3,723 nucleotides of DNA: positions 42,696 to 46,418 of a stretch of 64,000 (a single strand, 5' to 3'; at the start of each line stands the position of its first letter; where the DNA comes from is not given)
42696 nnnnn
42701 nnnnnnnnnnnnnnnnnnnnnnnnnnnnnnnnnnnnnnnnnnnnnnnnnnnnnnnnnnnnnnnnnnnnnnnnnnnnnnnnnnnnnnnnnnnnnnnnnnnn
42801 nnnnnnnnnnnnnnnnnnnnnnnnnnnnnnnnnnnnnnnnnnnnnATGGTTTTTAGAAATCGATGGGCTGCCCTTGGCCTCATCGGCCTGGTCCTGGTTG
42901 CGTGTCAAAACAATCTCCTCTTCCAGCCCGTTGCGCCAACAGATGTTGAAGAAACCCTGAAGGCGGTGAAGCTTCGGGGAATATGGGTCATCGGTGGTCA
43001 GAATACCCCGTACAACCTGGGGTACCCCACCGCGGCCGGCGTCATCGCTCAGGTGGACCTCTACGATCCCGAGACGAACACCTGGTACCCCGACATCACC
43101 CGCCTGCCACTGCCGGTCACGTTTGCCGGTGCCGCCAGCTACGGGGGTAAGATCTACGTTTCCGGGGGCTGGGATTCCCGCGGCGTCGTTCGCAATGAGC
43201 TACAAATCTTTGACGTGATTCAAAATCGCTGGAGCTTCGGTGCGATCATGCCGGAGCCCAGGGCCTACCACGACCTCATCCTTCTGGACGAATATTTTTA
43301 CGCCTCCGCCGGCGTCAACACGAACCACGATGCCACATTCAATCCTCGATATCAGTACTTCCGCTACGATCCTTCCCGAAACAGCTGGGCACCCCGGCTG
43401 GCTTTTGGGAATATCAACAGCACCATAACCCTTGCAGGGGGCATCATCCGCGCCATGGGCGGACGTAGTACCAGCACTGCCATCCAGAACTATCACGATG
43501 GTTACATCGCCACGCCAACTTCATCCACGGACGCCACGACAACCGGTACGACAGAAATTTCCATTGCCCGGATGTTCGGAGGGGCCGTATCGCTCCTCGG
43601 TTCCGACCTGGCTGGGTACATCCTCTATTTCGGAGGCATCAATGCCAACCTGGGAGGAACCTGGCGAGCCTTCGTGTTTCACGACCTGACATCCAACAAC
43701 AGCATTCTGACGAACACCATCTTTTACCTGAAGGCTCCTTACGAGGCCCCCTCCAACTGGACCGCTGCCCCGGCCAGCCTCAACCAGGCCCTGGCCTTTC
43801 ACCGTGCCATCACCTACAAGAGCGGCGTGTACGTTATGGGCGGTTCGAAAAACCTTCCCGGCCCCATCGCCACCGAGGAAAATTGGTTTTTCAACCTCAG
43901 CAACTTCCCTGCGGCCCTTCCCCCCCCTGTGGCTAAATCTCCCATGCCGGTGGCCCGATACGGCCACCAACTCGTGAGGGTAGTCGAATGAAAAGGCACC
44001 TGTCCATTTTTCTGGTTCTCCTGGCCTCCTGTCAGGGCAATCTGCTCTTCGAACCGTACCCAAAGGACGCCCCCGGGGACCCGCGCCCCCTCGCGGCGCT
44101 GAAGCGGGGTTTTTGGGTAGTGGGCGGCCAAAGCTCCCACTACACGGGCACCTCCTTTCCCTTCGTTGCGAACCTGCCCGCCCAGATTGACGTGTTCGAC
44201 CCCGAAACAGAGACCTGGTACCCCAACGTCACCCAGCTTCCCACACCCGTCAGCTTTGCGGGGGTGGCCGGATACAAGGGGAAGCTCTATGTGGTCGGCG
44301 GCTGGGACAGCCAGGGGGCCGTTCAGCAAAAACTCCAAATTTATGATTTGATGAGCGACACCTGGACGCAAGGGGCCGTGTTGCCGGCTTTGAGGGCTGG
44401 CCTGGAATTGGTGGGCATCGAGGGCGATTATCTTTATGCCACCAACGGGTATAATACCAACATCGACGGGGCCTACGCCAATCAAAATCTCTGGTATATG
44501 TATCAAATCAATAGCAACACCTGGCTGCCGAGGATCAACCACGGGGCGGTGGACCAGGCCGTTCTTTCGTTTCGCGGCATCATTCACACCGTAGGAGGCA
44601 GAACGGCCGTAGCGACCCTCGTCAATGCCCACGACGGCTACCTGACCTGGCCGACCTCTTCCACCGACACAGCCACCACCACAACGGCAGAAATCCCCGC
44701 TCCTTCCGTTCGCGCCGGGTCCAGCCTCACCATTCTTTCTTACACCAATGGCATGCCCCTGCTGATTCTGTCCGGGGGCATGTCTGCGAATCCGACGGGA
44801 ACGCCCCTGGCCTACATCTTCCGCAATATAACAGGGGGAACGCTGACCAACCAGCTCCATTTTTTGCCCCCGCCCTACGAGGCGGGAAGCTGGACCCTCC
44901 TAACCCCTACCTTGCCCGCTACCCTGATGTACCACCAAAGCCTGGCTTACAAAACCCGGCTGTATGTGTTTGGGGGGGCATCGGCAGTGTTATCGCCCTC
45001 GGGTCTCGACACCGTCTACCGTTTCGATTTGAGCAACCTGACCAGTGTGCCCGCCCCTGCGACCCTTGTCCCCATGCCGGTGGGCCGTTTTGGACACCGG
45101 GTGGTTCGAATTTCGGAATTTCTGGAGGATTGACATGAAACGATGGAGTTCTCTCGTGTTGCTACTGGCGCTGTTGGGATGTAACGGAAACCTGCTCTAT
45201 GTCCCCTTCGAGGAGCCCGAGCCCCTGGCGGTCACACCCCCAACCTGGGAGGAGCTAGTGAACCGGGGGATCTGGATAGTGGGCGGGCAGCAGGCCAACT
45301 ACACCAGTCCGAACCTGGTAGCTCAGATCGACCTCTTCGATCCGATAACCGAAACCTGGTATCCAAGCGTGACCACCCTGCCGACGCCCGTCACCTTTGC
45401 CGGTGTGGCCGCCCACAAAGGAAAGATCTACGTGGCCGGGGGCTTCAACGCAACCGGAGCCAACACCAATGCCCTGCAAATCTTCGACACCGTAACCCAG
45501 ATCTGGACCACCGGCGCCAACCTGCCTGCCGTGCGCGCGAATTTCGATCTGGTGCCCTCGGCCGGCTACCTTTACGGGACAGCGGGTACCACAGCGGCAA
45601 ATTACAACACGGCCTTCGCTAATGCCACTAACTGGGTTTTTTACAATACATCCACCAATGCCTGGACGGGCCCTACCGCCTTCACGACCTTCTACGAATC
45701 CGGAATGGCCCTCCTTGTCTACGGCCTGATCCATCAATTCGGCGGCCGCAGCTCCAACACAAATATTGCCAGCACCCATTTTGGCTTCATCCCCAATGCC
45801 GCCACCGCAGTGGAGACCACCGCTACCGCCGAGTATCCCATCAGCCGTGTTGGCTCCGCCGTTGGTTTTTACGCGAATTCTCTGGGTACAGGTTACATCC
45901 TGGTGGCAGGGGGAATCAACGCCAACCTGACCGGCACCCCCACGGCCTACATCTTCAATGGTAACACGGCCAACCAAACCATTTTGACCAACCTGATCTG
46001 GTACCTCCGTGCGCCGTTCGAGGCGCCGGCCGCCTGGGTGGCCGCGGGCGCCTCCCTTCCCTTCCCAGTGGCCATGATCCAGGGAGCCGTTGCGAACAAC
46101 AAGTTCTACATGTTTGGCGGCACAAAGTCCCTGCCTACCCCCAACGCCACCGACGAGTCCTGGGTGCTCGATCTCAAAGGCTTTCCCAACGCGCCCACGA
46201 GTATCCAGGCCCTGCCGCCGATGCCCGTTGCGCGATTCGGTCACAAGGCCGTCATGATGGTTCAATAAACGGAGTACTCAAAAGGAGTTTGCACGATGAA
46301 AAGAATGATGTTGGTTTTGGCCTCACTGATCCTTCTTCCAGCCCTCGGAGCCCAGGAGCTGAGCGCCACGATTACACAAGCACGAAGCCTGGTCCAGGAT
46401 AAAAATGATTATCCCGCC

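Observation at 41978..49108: Uncharacterised envelope cluster: OM barrel + three tandem Kelch lipoproteins + periplasm-spanning HD-GYP + P-loop-less ParA-like protein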

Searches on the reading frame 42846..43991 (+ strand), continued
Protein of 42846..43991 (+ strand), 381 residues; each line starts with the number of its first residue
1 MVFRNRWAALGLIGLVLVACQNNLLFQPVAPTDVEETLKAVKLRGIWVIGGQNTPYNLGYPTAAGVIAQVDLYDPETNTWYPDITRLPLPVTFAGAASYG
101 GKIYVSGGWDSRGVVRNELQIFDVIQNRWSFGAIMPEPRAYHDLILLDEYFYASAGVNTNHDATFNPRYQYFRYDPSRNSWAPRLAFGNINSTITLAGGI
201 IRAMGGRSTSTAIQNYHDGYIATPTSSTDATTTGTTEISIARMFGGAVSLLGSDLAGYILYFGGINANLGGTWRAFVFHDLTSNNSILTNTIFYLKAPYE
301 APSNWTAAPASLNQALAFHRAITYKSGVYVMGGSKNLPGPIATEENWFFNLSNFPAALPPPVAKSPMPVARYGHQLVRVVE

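Call 27: find_encoding_contigs(protein=P0010, flank=10000, max_places=3)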
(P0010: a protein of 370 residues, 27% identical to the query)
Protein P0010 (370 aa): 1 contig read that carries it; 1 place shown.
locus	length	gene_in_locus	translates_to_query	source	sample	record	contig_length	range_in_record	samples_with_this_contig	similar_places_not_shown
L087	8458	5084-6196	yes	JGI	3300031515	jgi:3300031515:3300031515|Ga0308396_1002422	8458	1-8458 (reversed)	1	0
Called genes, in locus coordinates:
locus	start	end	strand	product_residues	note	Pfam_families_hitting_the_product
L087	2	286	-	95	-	?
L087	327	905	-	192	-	PF01765:RRF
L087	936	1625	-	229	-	PF00696:AA_kinase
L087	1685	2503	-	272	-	PF25025:EF-Ts_N (weak), PF00889:EF_TS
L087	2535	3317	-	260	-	PF00318:Ribosomal_S2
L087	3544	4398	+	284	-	-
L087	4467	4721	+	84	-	-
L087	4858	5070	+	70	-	PF01344:Kelch_1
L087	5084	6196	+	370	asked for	PF24981:Beta-prop_ATRN-LZTR1 (faint), PF13415:Beta-prop_FBX42 (weak), PF25210:Kelch_FKB95, PF13964:Beta-prop_Calicin, PF24681:Kelch_KLHDC2_KLHL20_DRC7, PF01344:Kelch_1, PF13415:Beta-prop_FBX42 (weak), PF24681:Kelch_KLHDC2_KLHL20_DRC7 (weak), +2 more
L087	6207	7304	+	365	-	-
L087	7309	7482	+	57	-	-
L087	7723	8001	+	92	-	PF13487:HD_5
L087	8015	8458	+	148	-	?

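Call 64: search_solved_structures(query=A1, max_evalue=0.001)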
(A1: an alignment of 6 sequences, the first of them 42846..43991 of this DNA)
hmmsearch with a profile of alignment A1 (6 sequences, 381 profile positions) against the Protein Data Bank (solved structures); distinct sequences matched with E-value up to 0.001: 99 (the best 60 are shown).
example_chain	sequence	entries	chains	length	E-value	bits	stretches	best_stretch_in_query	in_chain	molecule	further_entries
8pjr_A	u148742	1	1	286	8.4e-43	150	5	69-161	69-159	SAKe6AC-LB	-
7q58_A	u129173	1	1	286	6.9e-41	143.7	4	69-161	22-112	SAKe6BR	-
7on7_A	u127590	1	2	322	4.2e-38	134.5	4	68-205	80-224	SAKe6BE-L2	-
7ona_A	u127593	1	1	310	7.8e-37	130.4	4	67-159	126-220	SAKe6AC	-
7on6_A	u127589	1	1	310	1.8e-36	129.2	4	67-160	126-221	SAKe6AE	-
7pvp_A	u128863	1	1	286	2.2e-36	128.9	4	69-158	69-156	SAKe6BC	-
8pjv_A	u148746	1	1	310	1.1e-35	126.5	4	60-182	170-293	SAKe6DR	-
7ong_A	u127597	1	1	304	9e-35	123.6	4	69-181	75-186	SAKe6BE-L1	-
8pjy_A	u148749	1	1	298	1.9e-33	119.3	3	56-183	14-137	SAKe6EEref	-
7on8_A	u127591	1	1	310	3.6e-32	115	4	67-182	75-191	SAKe6AR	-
6hrl_A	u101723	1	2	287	2.1e-31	112.5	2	67-160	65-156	Kelch-like protein 17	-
8pjx_A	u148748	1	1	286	2.6e-31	112.2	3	69-159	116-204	SAKe6FR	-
8pjt_A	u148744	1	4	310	1.7e-30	109.5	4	61-162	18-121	SAKe6DEref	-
6n3h_A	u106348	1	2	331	4.8e-29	104.7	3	65-185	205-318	Influenza virus NS1A-binding protein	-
5yy8_A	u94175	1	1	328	5.5e-29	104.5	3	65-184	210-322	Influenza virus NS1A-binding protein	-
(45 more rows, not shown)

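Call 65: search_protein_families(library=ncbifam, proteins=[L084:4183-5037:+, L084:5040-6254:+, L084:2683-4167:+], max_evalue=0.001)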
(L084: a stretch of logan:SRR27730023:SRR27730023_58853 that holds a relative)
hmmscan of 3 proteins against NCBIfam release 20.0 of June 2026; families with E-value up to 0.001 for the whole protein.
L084:4183-5037:+ (284 aa): 13 families
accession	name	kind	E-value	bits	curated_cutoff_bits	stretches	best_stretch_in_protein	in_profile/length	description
TIGR01969.1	minD_arch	subfamily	1.1e-21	77.2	201.75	1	13-199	2-174/251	cell division ATPase MinD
TIGR01968.1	minD_bact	equivalog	1.2e-13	51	212.9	1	11-196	1-174/261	septum site-determining protein MinD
NF041546.1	ParA_partition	equivalog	8.8e-12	45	180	2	118-219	62-163/203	ParA family partition ATPase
TIGR03371.1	cellulose_yhjQ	equivalog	9.1e-10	38.4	157.85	1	12-198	2-181/246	cellulose biosynthesis protein BcsQ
NF008079.0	PRK10818.1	equivalog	1.2e-07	31.4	508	1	11-185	2-166/270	septum site-determining protein MinD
TIGR01007.1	eps_fam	subfamily_domain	1.3e-07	31.3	108.05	1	9-168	15-164/204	polysaccharide biosynthesis tyrosine autokinase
TIGR03018.1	pepcterm_TyrKin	hypoth_equivalog_domain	1.6e-07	30.9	230.65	1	2-144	26-160/207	XrtA-associated tyrosine autokinase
NF007350.0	PRK09841.1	equivalog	7.8e-06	24.3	1248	1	10-142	530-650/726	tyrosine-protein kinase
NF041136.1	MrpORP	equivalog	3.2e-05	23.4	450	1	12-39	6-33/365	iron-sulfur cluster carrier protein MrpORP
NF008669.0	PRK11670.1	equivalog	0.00014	20.9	348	0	12-39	108-135/369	iron-sulfur cluster carrier protein ApbC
NF007460.0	PRK10037.1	equivalog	0.0006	19.3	399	0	13-170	3-155/250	cellulose biosynthesis protein BcsQ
NF008568.0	PRK11519.1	equivalog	0.00064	18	1068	1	9-142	524-645/720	tyrosine-protein kinase Wzc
TIGR03815.1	CpaE_hom_Actino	equivalog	0.00083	18.6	154.45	0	6-37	106-137/340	septum site-determining protein Ssd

L084:5040-6254:+ (405 aa): 2 families
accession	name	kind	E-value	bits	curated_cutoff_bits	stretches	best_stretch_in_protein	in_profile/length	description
NF053512.1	nitric_RR_NosR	exception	1.4e-09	37.5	400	1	153-330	193-356/422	response regulator c-di-GMP phosphodiesterase, NosR family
TIGR00277.1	HDIG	domain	2.8e-05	23.9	27.6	1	152-226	5-67/84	HDIG domain-containing metalloprotein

L084:2683-4167:+ (494 aa): 1 family
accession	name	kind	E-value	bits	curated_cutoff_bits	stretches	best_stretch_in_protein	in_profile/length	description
NF053512.1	nitric_RR_NosR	exception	7.5e-31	107.6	400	1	307-478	184-357/422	response regulator c-di-GMP phosphodiesterase, NosR family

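Call 77: search_protein_families(library=padloc, proteins=[window:42846-43991:+], max_evalue=0.001)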
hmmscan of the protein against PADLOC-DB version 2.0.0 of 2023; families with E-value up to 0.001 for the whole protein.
window:42846-43991:+ (381 aa): 0 families

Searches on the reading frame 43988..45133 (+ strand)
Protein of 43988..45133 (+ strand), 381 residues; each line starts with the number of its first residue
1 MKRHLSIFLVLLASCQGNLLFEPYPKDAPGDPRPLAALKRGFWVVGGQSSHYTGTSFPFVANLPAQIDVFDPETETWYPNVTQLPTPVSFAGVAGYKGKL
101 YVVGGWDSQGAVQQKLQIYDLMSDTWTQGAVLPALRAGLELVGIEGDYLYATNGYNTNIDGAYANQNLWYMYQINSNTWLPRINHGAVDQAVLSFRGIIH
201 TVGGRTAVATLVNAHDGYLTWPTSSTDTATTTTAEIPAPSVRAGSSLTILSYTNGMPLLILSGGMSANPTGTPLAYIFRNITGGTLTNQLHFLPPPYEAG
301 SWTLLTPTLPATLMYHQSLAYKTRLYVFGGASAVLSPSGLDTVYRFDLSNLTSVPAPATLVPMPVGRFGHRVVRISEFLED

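Call 3: search_protein_families(library=pfam, proteins=[window:43988-45133:+], max_evalue=0.1)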
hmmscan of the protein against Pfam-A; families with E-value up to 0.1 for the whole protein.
window:43988-45133:+ (381 aa): 10 families
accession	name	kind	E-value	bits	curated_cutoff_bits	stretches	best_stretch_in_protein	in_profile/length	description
PF24681.1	Kelch_KLHDC2_KLHL20_DRC7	-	8e-19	68.3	50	2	65-186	79-198/221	KLHDC2/KLHL20/DRC7 Kelch-repeats domain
PF01344.31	Kelch_1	-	4.5e-15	55.3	20.1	2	89-129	3-42/46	Kelch motif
PF13964.12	Kelch_6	-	2.3e-13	50.1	25.3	2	90-133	4-47/50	Kelch motif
PF13415.12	Kelch_3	-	1.6e-11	44.5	22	2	324-373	3-46/48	Galactose oxidase, central domain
PF24981.1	Beta-prop_ATRN-LZTR1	-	5.4e-10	39.4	50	1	42-186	1-142/289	Attractin/LZTR1 beta-propeller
PF13418.12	Kelch_4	-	6e-09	36.2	21.6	1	89-133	4-48/49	Galactose oxidase, central domain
PF07646.21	Kelch_2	-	1.7e-08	34.4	21.3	1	94-133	8-48/48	Kelch motif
PF25210.1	Kelch_FKB95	-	1.9e-05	24.8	70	1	93-181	38-122/268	FKB95, Kelch-repeats domain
PF24996.1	NANM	-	0.00019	20.9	45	0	68-117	291-339/350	N-acetylneuraminate epimerase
PF13854.13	Kelch_HCF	-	0.012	15.4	113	0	72-130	175-231/345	Host cell factor, Kelch-repeats domain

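Call 4: search_protein_families(library=ncbifam, proteins=[window:43988-45133:+], max_evalue=0.1)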
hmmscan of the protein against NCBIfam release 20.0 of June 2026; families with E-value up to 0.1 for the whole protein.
window:43988-45133:+ (381 aa): 1 family
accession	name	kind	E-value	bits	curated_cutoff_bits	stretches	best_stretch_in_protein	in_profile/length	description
TIGR03547.1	muta_rot_YjhT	subfamily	0.0022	17.2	256.35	0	66-108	86-129/346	YjhT family mutarotase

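Call 77: search_protein_families(library=padloc, proteins=[window:43988-45133:+], max_evalue=0.001)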
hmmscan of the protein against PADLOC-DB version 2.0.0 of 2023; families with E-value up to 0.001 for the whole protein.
window:43988-45133:+ (381 aa): 0 families

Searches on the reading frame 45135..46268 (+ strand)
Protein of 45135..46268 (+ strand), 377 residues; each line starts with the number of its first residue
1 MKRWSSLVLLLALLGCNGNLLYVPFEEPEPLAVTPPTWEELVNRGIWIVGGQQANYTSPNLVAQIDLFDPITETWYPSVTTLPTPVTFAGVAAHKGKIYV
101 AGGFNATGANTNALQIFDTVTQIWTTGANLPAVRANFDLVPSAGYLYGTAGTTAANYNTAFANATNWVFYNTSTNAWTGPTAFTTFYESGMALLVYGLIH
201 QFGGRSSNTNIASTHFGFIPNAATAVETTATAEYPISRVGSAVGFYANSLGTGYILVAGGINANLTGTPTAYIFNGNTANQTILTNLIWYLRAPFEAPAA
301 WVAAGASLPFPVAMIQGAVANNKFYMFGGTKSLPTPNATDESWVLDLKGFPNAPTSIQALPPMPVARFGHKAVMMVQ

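Call 3: search_protein_families(library=pfam, proteins=[window:45135-46268:+], max_evalue=0.1)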
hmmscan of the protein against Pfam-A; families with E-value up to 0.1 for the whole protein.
window:45135-46268:+ (377 aa): 10 families
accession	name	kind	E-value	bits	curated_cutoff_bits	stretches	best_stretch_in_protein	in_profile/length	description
PF24681.1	Kelch_KLHDC2_KLHL20_DRC7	-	2.5e-17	63.4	50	2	43-179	62-193/221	KLHDC2/KLHL20/DRC7 Kelch-repeats domain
PF01344.31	Kelch_1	-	3.8e-15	55.5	20.1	1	87-131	3-46/46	Kelch motif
PF13964.12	Kelch_6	-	1.9e-12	47.1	25.3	1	87-131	3-47/50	Kelch motif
PF24981.1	Beta-prop_ATRN-LZTR1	-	1.6e-11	44.4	50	1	46-267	1-226/289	Attractin/LZTR1 beta-propeller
PF13418.12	Kelch_4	-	3e-11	43.5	21.6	1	89-131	6-48/49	Galactose oxidase, central domain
PF25210.1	Kelch_FKB95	-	2.6e-09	37.6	70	1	46-127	45-123/268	FKB95, Kelch-repeats domain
PF13415.12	Kelch_3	-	3e-09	37.3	22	2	96-136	2-42/48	Galactose oxidase, central domain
PF07646.21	Kelch_2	-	7.8e-06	26.1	21.3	1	92-131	8-48/48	Kelch motif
PF24996.1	NANM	-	0.00038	19.9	45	1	42-332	62-330/350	N-acetylneuraminate epimerase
PF13854.13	Kelch_HCF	-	0.0044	16.8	113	0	310-364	189-239/345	Host cell factor, Kelch-repeats domain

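Call 4: search_protein_families(library=ncbifam, proteins=[window:45135-46268:+], max_evalue=0.1)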
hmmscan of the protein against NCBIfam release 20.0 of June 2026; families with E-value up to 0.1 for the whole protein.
window:45135-46268:+ (377 aa): 0 families

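Call 77: search_protein_families(library=padloc, proteins=[window:45135-46268:+], max_evalue=0.001)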
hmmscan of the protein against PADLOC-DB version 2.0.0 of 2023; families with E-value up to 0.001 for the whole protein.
window:45135-46268:+ (377 aa): 0 families
